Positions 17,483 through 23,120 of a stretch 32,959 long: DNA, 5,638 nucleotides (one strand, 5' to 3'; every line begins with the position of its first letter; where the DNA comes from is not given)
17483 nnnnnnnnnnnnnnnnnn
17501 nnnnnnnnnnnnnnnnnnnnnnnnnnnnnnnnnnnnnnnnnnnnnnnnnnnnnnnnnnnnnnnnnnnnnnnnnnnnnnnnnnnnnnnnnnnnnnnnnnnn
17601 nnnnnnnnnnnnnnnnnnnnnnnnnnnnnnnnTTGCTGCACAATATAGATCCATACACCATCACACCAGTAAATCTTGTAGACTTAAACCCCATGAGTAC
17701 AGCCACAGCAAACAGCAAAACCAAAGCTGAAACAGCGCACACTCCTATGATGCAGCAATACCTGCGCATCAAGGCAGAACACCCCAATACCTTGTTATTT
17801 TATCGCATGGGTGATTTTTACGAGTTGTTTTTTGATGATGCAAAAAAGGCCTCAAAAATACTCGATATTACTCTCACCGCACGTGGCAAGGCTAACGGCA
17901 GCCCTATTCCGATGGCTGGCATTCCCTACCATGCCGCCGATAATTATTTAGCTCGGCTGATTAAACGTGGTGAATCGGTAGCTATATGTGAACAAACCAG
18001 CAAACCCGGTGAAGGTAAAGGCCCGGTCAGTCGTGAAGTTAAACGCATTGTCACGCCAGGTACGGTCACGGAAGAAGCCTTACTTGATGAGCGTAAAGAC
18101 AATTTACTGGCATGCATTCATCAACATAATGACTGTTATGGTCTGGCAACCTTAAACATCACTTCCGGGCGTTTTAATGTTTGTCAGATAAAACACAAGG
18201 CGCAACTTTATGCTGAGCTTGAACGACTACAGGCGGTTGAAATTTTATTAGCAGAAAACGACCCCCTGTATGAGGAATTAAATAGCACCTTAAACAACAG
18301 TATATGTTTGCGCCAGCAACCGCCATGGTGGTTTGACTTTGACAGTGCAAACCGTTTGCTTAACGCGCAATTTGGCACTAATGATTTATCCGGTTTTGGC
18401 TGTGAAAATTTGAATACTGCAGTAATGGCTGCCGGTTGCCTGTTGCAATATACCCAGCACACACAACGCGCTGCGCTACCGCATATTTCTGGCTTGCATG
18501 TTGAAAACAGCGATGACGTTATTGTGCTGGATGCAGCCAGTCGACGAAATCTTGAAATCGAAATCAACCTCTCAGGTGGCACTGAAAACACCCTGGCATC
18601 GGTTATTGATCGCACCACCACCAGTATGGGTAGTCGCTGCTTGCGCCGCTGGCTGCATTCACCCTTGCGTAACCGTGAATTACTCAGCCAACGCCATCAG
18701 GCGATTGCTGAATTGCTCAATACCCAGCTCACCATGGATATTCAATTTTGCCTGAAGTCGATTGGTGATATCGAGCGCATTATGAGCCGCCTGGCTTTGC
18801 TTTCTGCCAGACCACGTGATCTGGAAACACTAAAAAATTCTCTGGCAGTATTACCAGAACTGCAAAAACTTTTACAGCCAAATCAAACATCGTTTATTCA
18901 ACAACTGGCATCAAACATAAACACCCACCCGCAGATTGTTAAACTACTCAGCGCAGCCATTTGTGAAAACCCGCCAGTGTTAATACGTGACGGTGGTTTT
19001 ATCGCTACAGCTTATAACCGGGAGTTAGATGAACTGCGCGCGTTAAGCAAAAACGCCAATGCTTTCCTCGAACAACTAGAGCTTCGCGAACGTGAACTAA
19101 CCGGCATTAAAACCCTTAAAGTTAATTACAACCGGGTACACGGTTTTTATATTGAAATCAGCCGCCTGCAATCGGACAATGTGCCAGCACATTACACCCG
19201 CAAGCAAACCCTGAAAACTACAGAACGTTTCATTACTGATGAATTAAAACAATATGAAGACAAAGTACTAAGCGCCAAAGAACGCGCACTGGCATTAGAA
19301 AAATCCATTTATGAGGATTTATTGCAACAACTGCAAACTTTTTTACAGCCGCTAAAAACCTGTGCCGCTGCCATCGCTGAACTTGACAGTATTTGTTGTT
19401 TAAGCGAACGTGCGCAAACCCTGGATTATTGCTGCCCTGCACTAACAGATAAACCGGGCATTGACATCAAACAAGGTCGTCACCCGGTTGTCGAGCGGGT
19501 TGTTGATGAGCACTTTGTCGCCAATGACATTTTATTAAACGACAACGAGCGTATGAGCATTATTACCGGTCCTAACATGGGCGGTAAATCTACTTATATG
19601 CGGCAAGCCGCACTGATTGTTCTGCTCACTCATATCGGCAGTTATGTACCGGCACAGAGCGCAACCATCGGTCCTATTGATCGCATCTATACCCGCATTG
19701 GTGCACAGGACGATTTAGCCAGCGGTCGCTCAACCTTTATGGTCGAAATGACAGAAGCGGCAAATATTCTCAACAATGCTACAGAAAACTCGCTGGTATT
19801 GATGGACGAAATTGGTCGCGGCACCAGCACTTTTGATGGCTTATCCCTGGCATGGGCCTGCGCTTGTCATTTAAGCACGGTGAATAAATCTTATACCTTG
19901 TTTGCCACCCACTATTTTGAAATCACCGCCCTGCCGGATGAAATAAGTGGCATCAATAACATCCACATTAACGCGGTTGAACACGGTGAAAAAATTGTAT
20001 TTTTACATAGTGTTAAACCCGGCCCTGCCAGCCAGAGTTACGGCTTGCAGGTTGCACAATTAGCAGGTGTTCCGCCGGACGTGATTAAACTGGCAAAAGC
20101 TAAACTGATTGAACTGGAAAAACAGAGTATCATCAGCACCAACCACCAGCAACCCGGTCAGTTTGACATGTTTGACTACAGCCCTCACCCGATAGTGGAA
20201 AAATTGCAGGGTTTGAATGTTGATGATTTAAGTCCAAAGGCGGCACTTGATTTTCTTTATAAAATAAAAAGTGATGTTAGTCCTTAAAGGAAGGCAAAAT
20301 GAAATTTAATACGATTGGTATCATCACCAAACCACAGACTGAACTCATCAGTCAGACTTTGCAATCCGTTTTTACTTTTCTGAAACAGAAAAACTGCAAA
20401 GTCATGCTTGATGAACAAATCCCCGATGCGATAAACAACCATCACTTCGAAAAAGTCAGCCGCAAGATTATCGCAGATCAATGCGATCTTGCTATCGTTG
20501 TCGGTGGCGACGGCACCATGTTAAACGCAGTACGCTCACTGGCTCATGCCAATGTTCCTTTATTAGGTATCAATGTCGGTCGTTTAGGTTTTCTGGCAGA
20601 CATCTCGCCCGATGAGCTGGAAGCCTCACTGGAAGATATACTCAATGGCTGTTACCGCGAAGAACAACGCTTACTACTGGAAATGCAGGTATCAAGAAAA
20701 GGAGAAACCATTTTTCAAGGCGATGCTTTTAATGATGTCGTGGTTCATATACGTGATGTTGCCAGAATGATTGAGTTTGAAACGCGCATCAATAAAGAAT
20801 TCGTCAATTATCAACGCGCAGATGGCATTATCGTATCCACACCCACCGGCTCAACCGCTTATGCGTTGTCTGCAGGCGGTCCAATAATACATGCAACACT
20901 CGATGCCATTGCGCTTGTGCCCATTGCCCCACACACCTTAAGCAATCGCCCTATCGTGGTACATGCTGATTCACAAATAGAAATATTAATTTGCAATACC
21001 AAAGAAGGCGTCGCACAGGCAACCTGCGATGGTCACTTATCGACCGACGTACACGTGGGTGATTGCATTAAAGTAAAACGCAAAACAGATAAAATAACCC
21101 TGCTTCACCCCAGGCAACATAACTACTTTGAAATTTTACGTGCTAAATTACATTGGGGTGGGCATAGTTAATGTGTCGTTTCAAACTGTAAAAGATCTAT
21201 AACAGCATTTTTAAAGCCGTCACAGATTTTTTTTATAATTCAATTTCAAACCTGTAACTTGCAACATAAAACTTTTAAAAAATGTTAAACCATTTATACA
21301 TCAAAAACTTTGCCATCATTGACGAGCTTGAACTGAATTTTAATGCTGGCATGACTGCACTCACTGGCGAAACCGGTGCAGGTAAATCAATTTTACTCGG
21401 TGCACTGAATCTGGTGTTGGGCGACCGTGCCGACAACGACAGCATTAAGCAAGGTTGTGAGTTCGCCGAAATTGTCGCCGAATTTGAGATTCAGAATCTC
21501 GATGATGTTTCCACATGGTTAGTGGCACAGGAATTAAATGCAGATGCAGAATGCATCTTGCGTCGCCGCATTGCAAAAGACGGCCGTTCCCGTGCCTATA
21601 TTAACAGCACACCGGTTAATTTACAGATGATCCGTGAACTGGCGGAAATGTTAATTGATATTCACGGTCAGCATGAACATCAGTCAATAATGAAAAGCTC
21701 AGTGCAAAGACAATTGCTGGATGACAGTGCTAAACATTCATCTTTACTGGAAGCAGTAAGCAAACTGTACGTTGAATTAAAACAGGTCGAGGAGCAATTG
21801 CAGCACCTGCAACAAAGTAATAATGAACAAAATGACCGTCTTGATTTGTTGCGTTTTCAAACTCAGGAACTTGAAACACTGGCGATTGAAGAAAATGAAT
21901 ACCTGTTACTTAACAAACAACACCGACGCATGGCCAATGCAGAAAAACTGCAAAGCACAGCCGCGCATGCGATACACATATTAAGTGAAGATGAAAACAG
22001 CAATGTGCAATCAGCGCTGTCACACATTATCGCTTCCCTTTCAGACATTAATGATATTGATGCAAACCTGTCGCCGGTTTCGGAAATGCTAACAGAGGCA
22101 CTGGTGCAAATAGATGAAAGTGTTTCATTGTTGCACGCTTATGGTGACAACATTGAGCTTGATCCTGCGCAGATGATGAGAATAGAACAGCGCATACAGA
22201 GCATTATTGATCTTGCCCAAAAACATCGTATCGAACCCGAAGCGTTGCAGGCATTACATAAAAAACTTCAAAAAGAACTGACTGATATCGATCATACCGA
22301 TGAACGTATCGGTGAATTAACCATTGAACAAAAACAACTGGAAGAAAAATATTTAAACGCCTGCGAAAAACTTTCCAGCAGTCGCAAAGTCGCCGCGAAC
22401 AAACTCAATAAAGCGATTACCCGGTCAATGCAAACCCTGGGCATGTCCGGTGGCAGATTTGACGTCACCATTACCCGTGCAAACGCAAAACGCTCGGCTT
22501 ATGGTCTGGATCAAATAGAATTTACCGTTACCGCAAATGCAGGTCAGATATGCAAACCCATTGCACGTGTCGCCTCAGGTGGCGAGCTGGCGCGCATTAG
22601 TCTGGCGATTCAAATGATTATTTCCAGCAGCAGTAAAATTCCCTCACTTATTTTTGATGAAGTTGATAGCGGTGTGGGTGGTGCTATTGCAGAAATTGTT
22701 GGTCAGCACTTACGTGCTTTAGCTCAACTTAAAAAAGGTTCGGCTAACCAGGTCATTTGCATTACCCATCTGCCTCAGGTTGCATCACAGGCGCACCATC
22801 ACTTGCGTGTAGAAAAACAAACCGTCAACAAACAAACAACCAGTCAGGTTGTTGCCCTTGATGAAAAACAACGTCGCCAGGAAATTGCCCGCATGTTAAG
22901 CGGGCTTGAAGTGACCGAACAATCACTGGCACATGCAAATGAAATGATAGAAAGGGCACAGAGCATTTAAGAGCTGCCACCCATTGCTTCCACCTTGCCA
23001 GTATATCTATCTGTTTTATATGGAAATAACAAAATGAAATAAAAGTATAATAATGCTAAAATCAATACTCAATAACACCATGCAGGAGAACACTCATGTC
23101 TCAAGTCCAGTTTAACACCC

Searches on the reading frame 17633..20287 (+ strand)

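Call 11: search_protein_families(library=pfam, proteins=[window:17633-20287:+], max_evalue=0.001)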
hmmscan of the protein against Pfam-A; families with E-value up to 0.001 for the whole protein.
window:17633-20287:+ (884 aa): 5 families
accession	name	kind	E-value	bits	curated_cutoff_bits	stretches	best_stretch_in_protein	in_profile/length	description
PF00488.27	MutS_V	-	1.1e-83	280.3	30.2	1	643-829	2-188/188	MutS domain V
PF05192.23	MutS_III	-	4.5e-48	164.6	34.1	1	302-590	1-193/194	MutS domain III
PF01624.25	MutS_I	-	4.7e-44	149.7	20.6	1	37-148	1-112/113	MutS domain I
PF05188.22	MutS_II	-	1.1e-29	103.9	25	1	157-285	1-132/133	MutS domain II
PF05190.23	MutS_IV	-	2.5e-29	101.9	22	1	461-551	2-92/92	MutS family domain IV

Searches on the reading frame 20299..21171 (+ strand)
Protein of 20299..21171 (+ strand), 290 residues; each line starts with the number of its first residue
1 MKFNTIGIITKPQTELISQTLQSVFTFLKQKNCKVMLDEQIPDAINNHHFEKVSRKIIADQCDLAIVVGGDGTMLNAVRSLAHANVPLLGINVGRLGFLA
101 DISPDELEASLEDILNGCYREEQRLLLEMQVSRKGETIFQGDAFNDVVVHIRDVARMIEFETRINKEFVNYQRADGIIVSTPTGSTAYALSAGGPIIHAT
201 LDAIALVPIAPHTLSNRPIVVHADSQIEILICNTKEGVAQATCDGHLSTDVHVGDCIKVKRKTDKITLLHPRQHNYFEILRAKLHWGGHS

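Call 11: search_protein_families(library=pfam, proteins=[window:20299-21171:+], max_evalue=0.001)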
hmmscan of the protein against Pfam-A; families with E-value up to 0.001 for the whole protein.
window:20299-21171:+ (290 aa): 3 families
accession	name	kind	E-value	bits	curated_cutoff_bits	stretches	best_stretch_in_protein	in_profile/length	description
PF20143.4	NAD_kinase_C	-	2.9e-35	121.2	23.7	1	145-265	2-120/126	ATP-NAD kinase C-terminal domain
PF01513.26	NAD_kinase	-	3.1e-23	82.9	25.5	1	6-118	1-129/130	ATP-NAD kinase N-terminal domain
PF00781.29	DAGK_cat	-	2.1e-05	24.6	23.6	1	19-91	17-87/125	Diacylglycerol kinase catalytic domain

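Call 78: list_cluster_members(proteins=[P0001, window:20299-21171:+, window:21282-22970:+, window:12548-16072:-, window:4500-6392:+])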
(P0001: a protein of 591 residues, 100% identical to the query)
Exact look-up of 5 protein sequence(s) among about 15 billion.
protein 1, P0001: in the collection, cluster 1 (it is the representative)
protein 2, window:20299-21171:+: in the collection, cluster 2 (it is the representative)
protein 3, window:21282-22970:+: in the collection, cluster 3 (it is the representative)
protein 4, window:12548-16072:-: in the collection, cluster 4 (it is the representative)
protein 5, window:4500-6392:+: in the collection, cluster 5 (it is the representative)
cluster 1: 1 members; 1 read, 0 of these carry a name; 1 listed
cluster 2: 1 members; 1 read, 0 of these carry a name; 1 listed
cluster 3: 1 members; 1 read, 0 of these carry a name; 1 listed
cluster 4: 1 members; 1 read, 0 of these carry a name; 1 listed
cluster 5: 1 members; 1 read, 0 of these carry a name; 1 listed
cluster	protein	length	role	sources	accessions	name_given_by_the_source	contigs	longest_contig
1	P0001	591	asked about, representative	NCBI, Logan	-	-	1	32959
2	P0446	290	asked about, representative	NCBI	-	-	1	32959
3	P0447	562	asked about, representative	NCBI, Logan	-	-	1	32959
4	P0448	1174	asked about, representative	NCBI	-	-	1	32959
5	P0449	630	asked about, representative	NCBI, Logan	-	-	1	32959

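Call 79: find_encoding_contigs(protein=window:20299-21171:+, flank=1000, max_places=2)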
Protein window:20299-21171:+ (290 aa): no gene with exactly this product is on record in the collection.

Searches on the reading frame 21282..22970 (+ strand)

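Call 11: search_protein_families(library=pfam, proteins=[window:21282-22970:+], max_evalue=0.001)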
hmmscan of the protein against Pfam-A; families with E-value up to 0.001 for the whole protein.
window:21282-22970:+ (562 aa): 4 families
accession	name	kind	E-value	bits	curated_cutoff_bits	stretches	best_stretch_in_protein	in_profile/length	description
PF02463.25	SMC_N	-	4.4e-20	72.5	40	1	1-514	1-215/220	RecF/RecN/SMC N terminal domain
PF13476.12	AAA_23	-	2.6e-16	61.3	27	1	5-239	2-178/201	AAA domain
PF13304.12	AAA_21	-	1.4e-05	25.7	27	0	24-56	1-31/304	AAA domain, putative AbiEii toxin, Type IV TA system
PF13555.12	AAA_29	-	8.8e-05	22.6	27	1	5-46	4-46/61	P-loop containing region of AAA domain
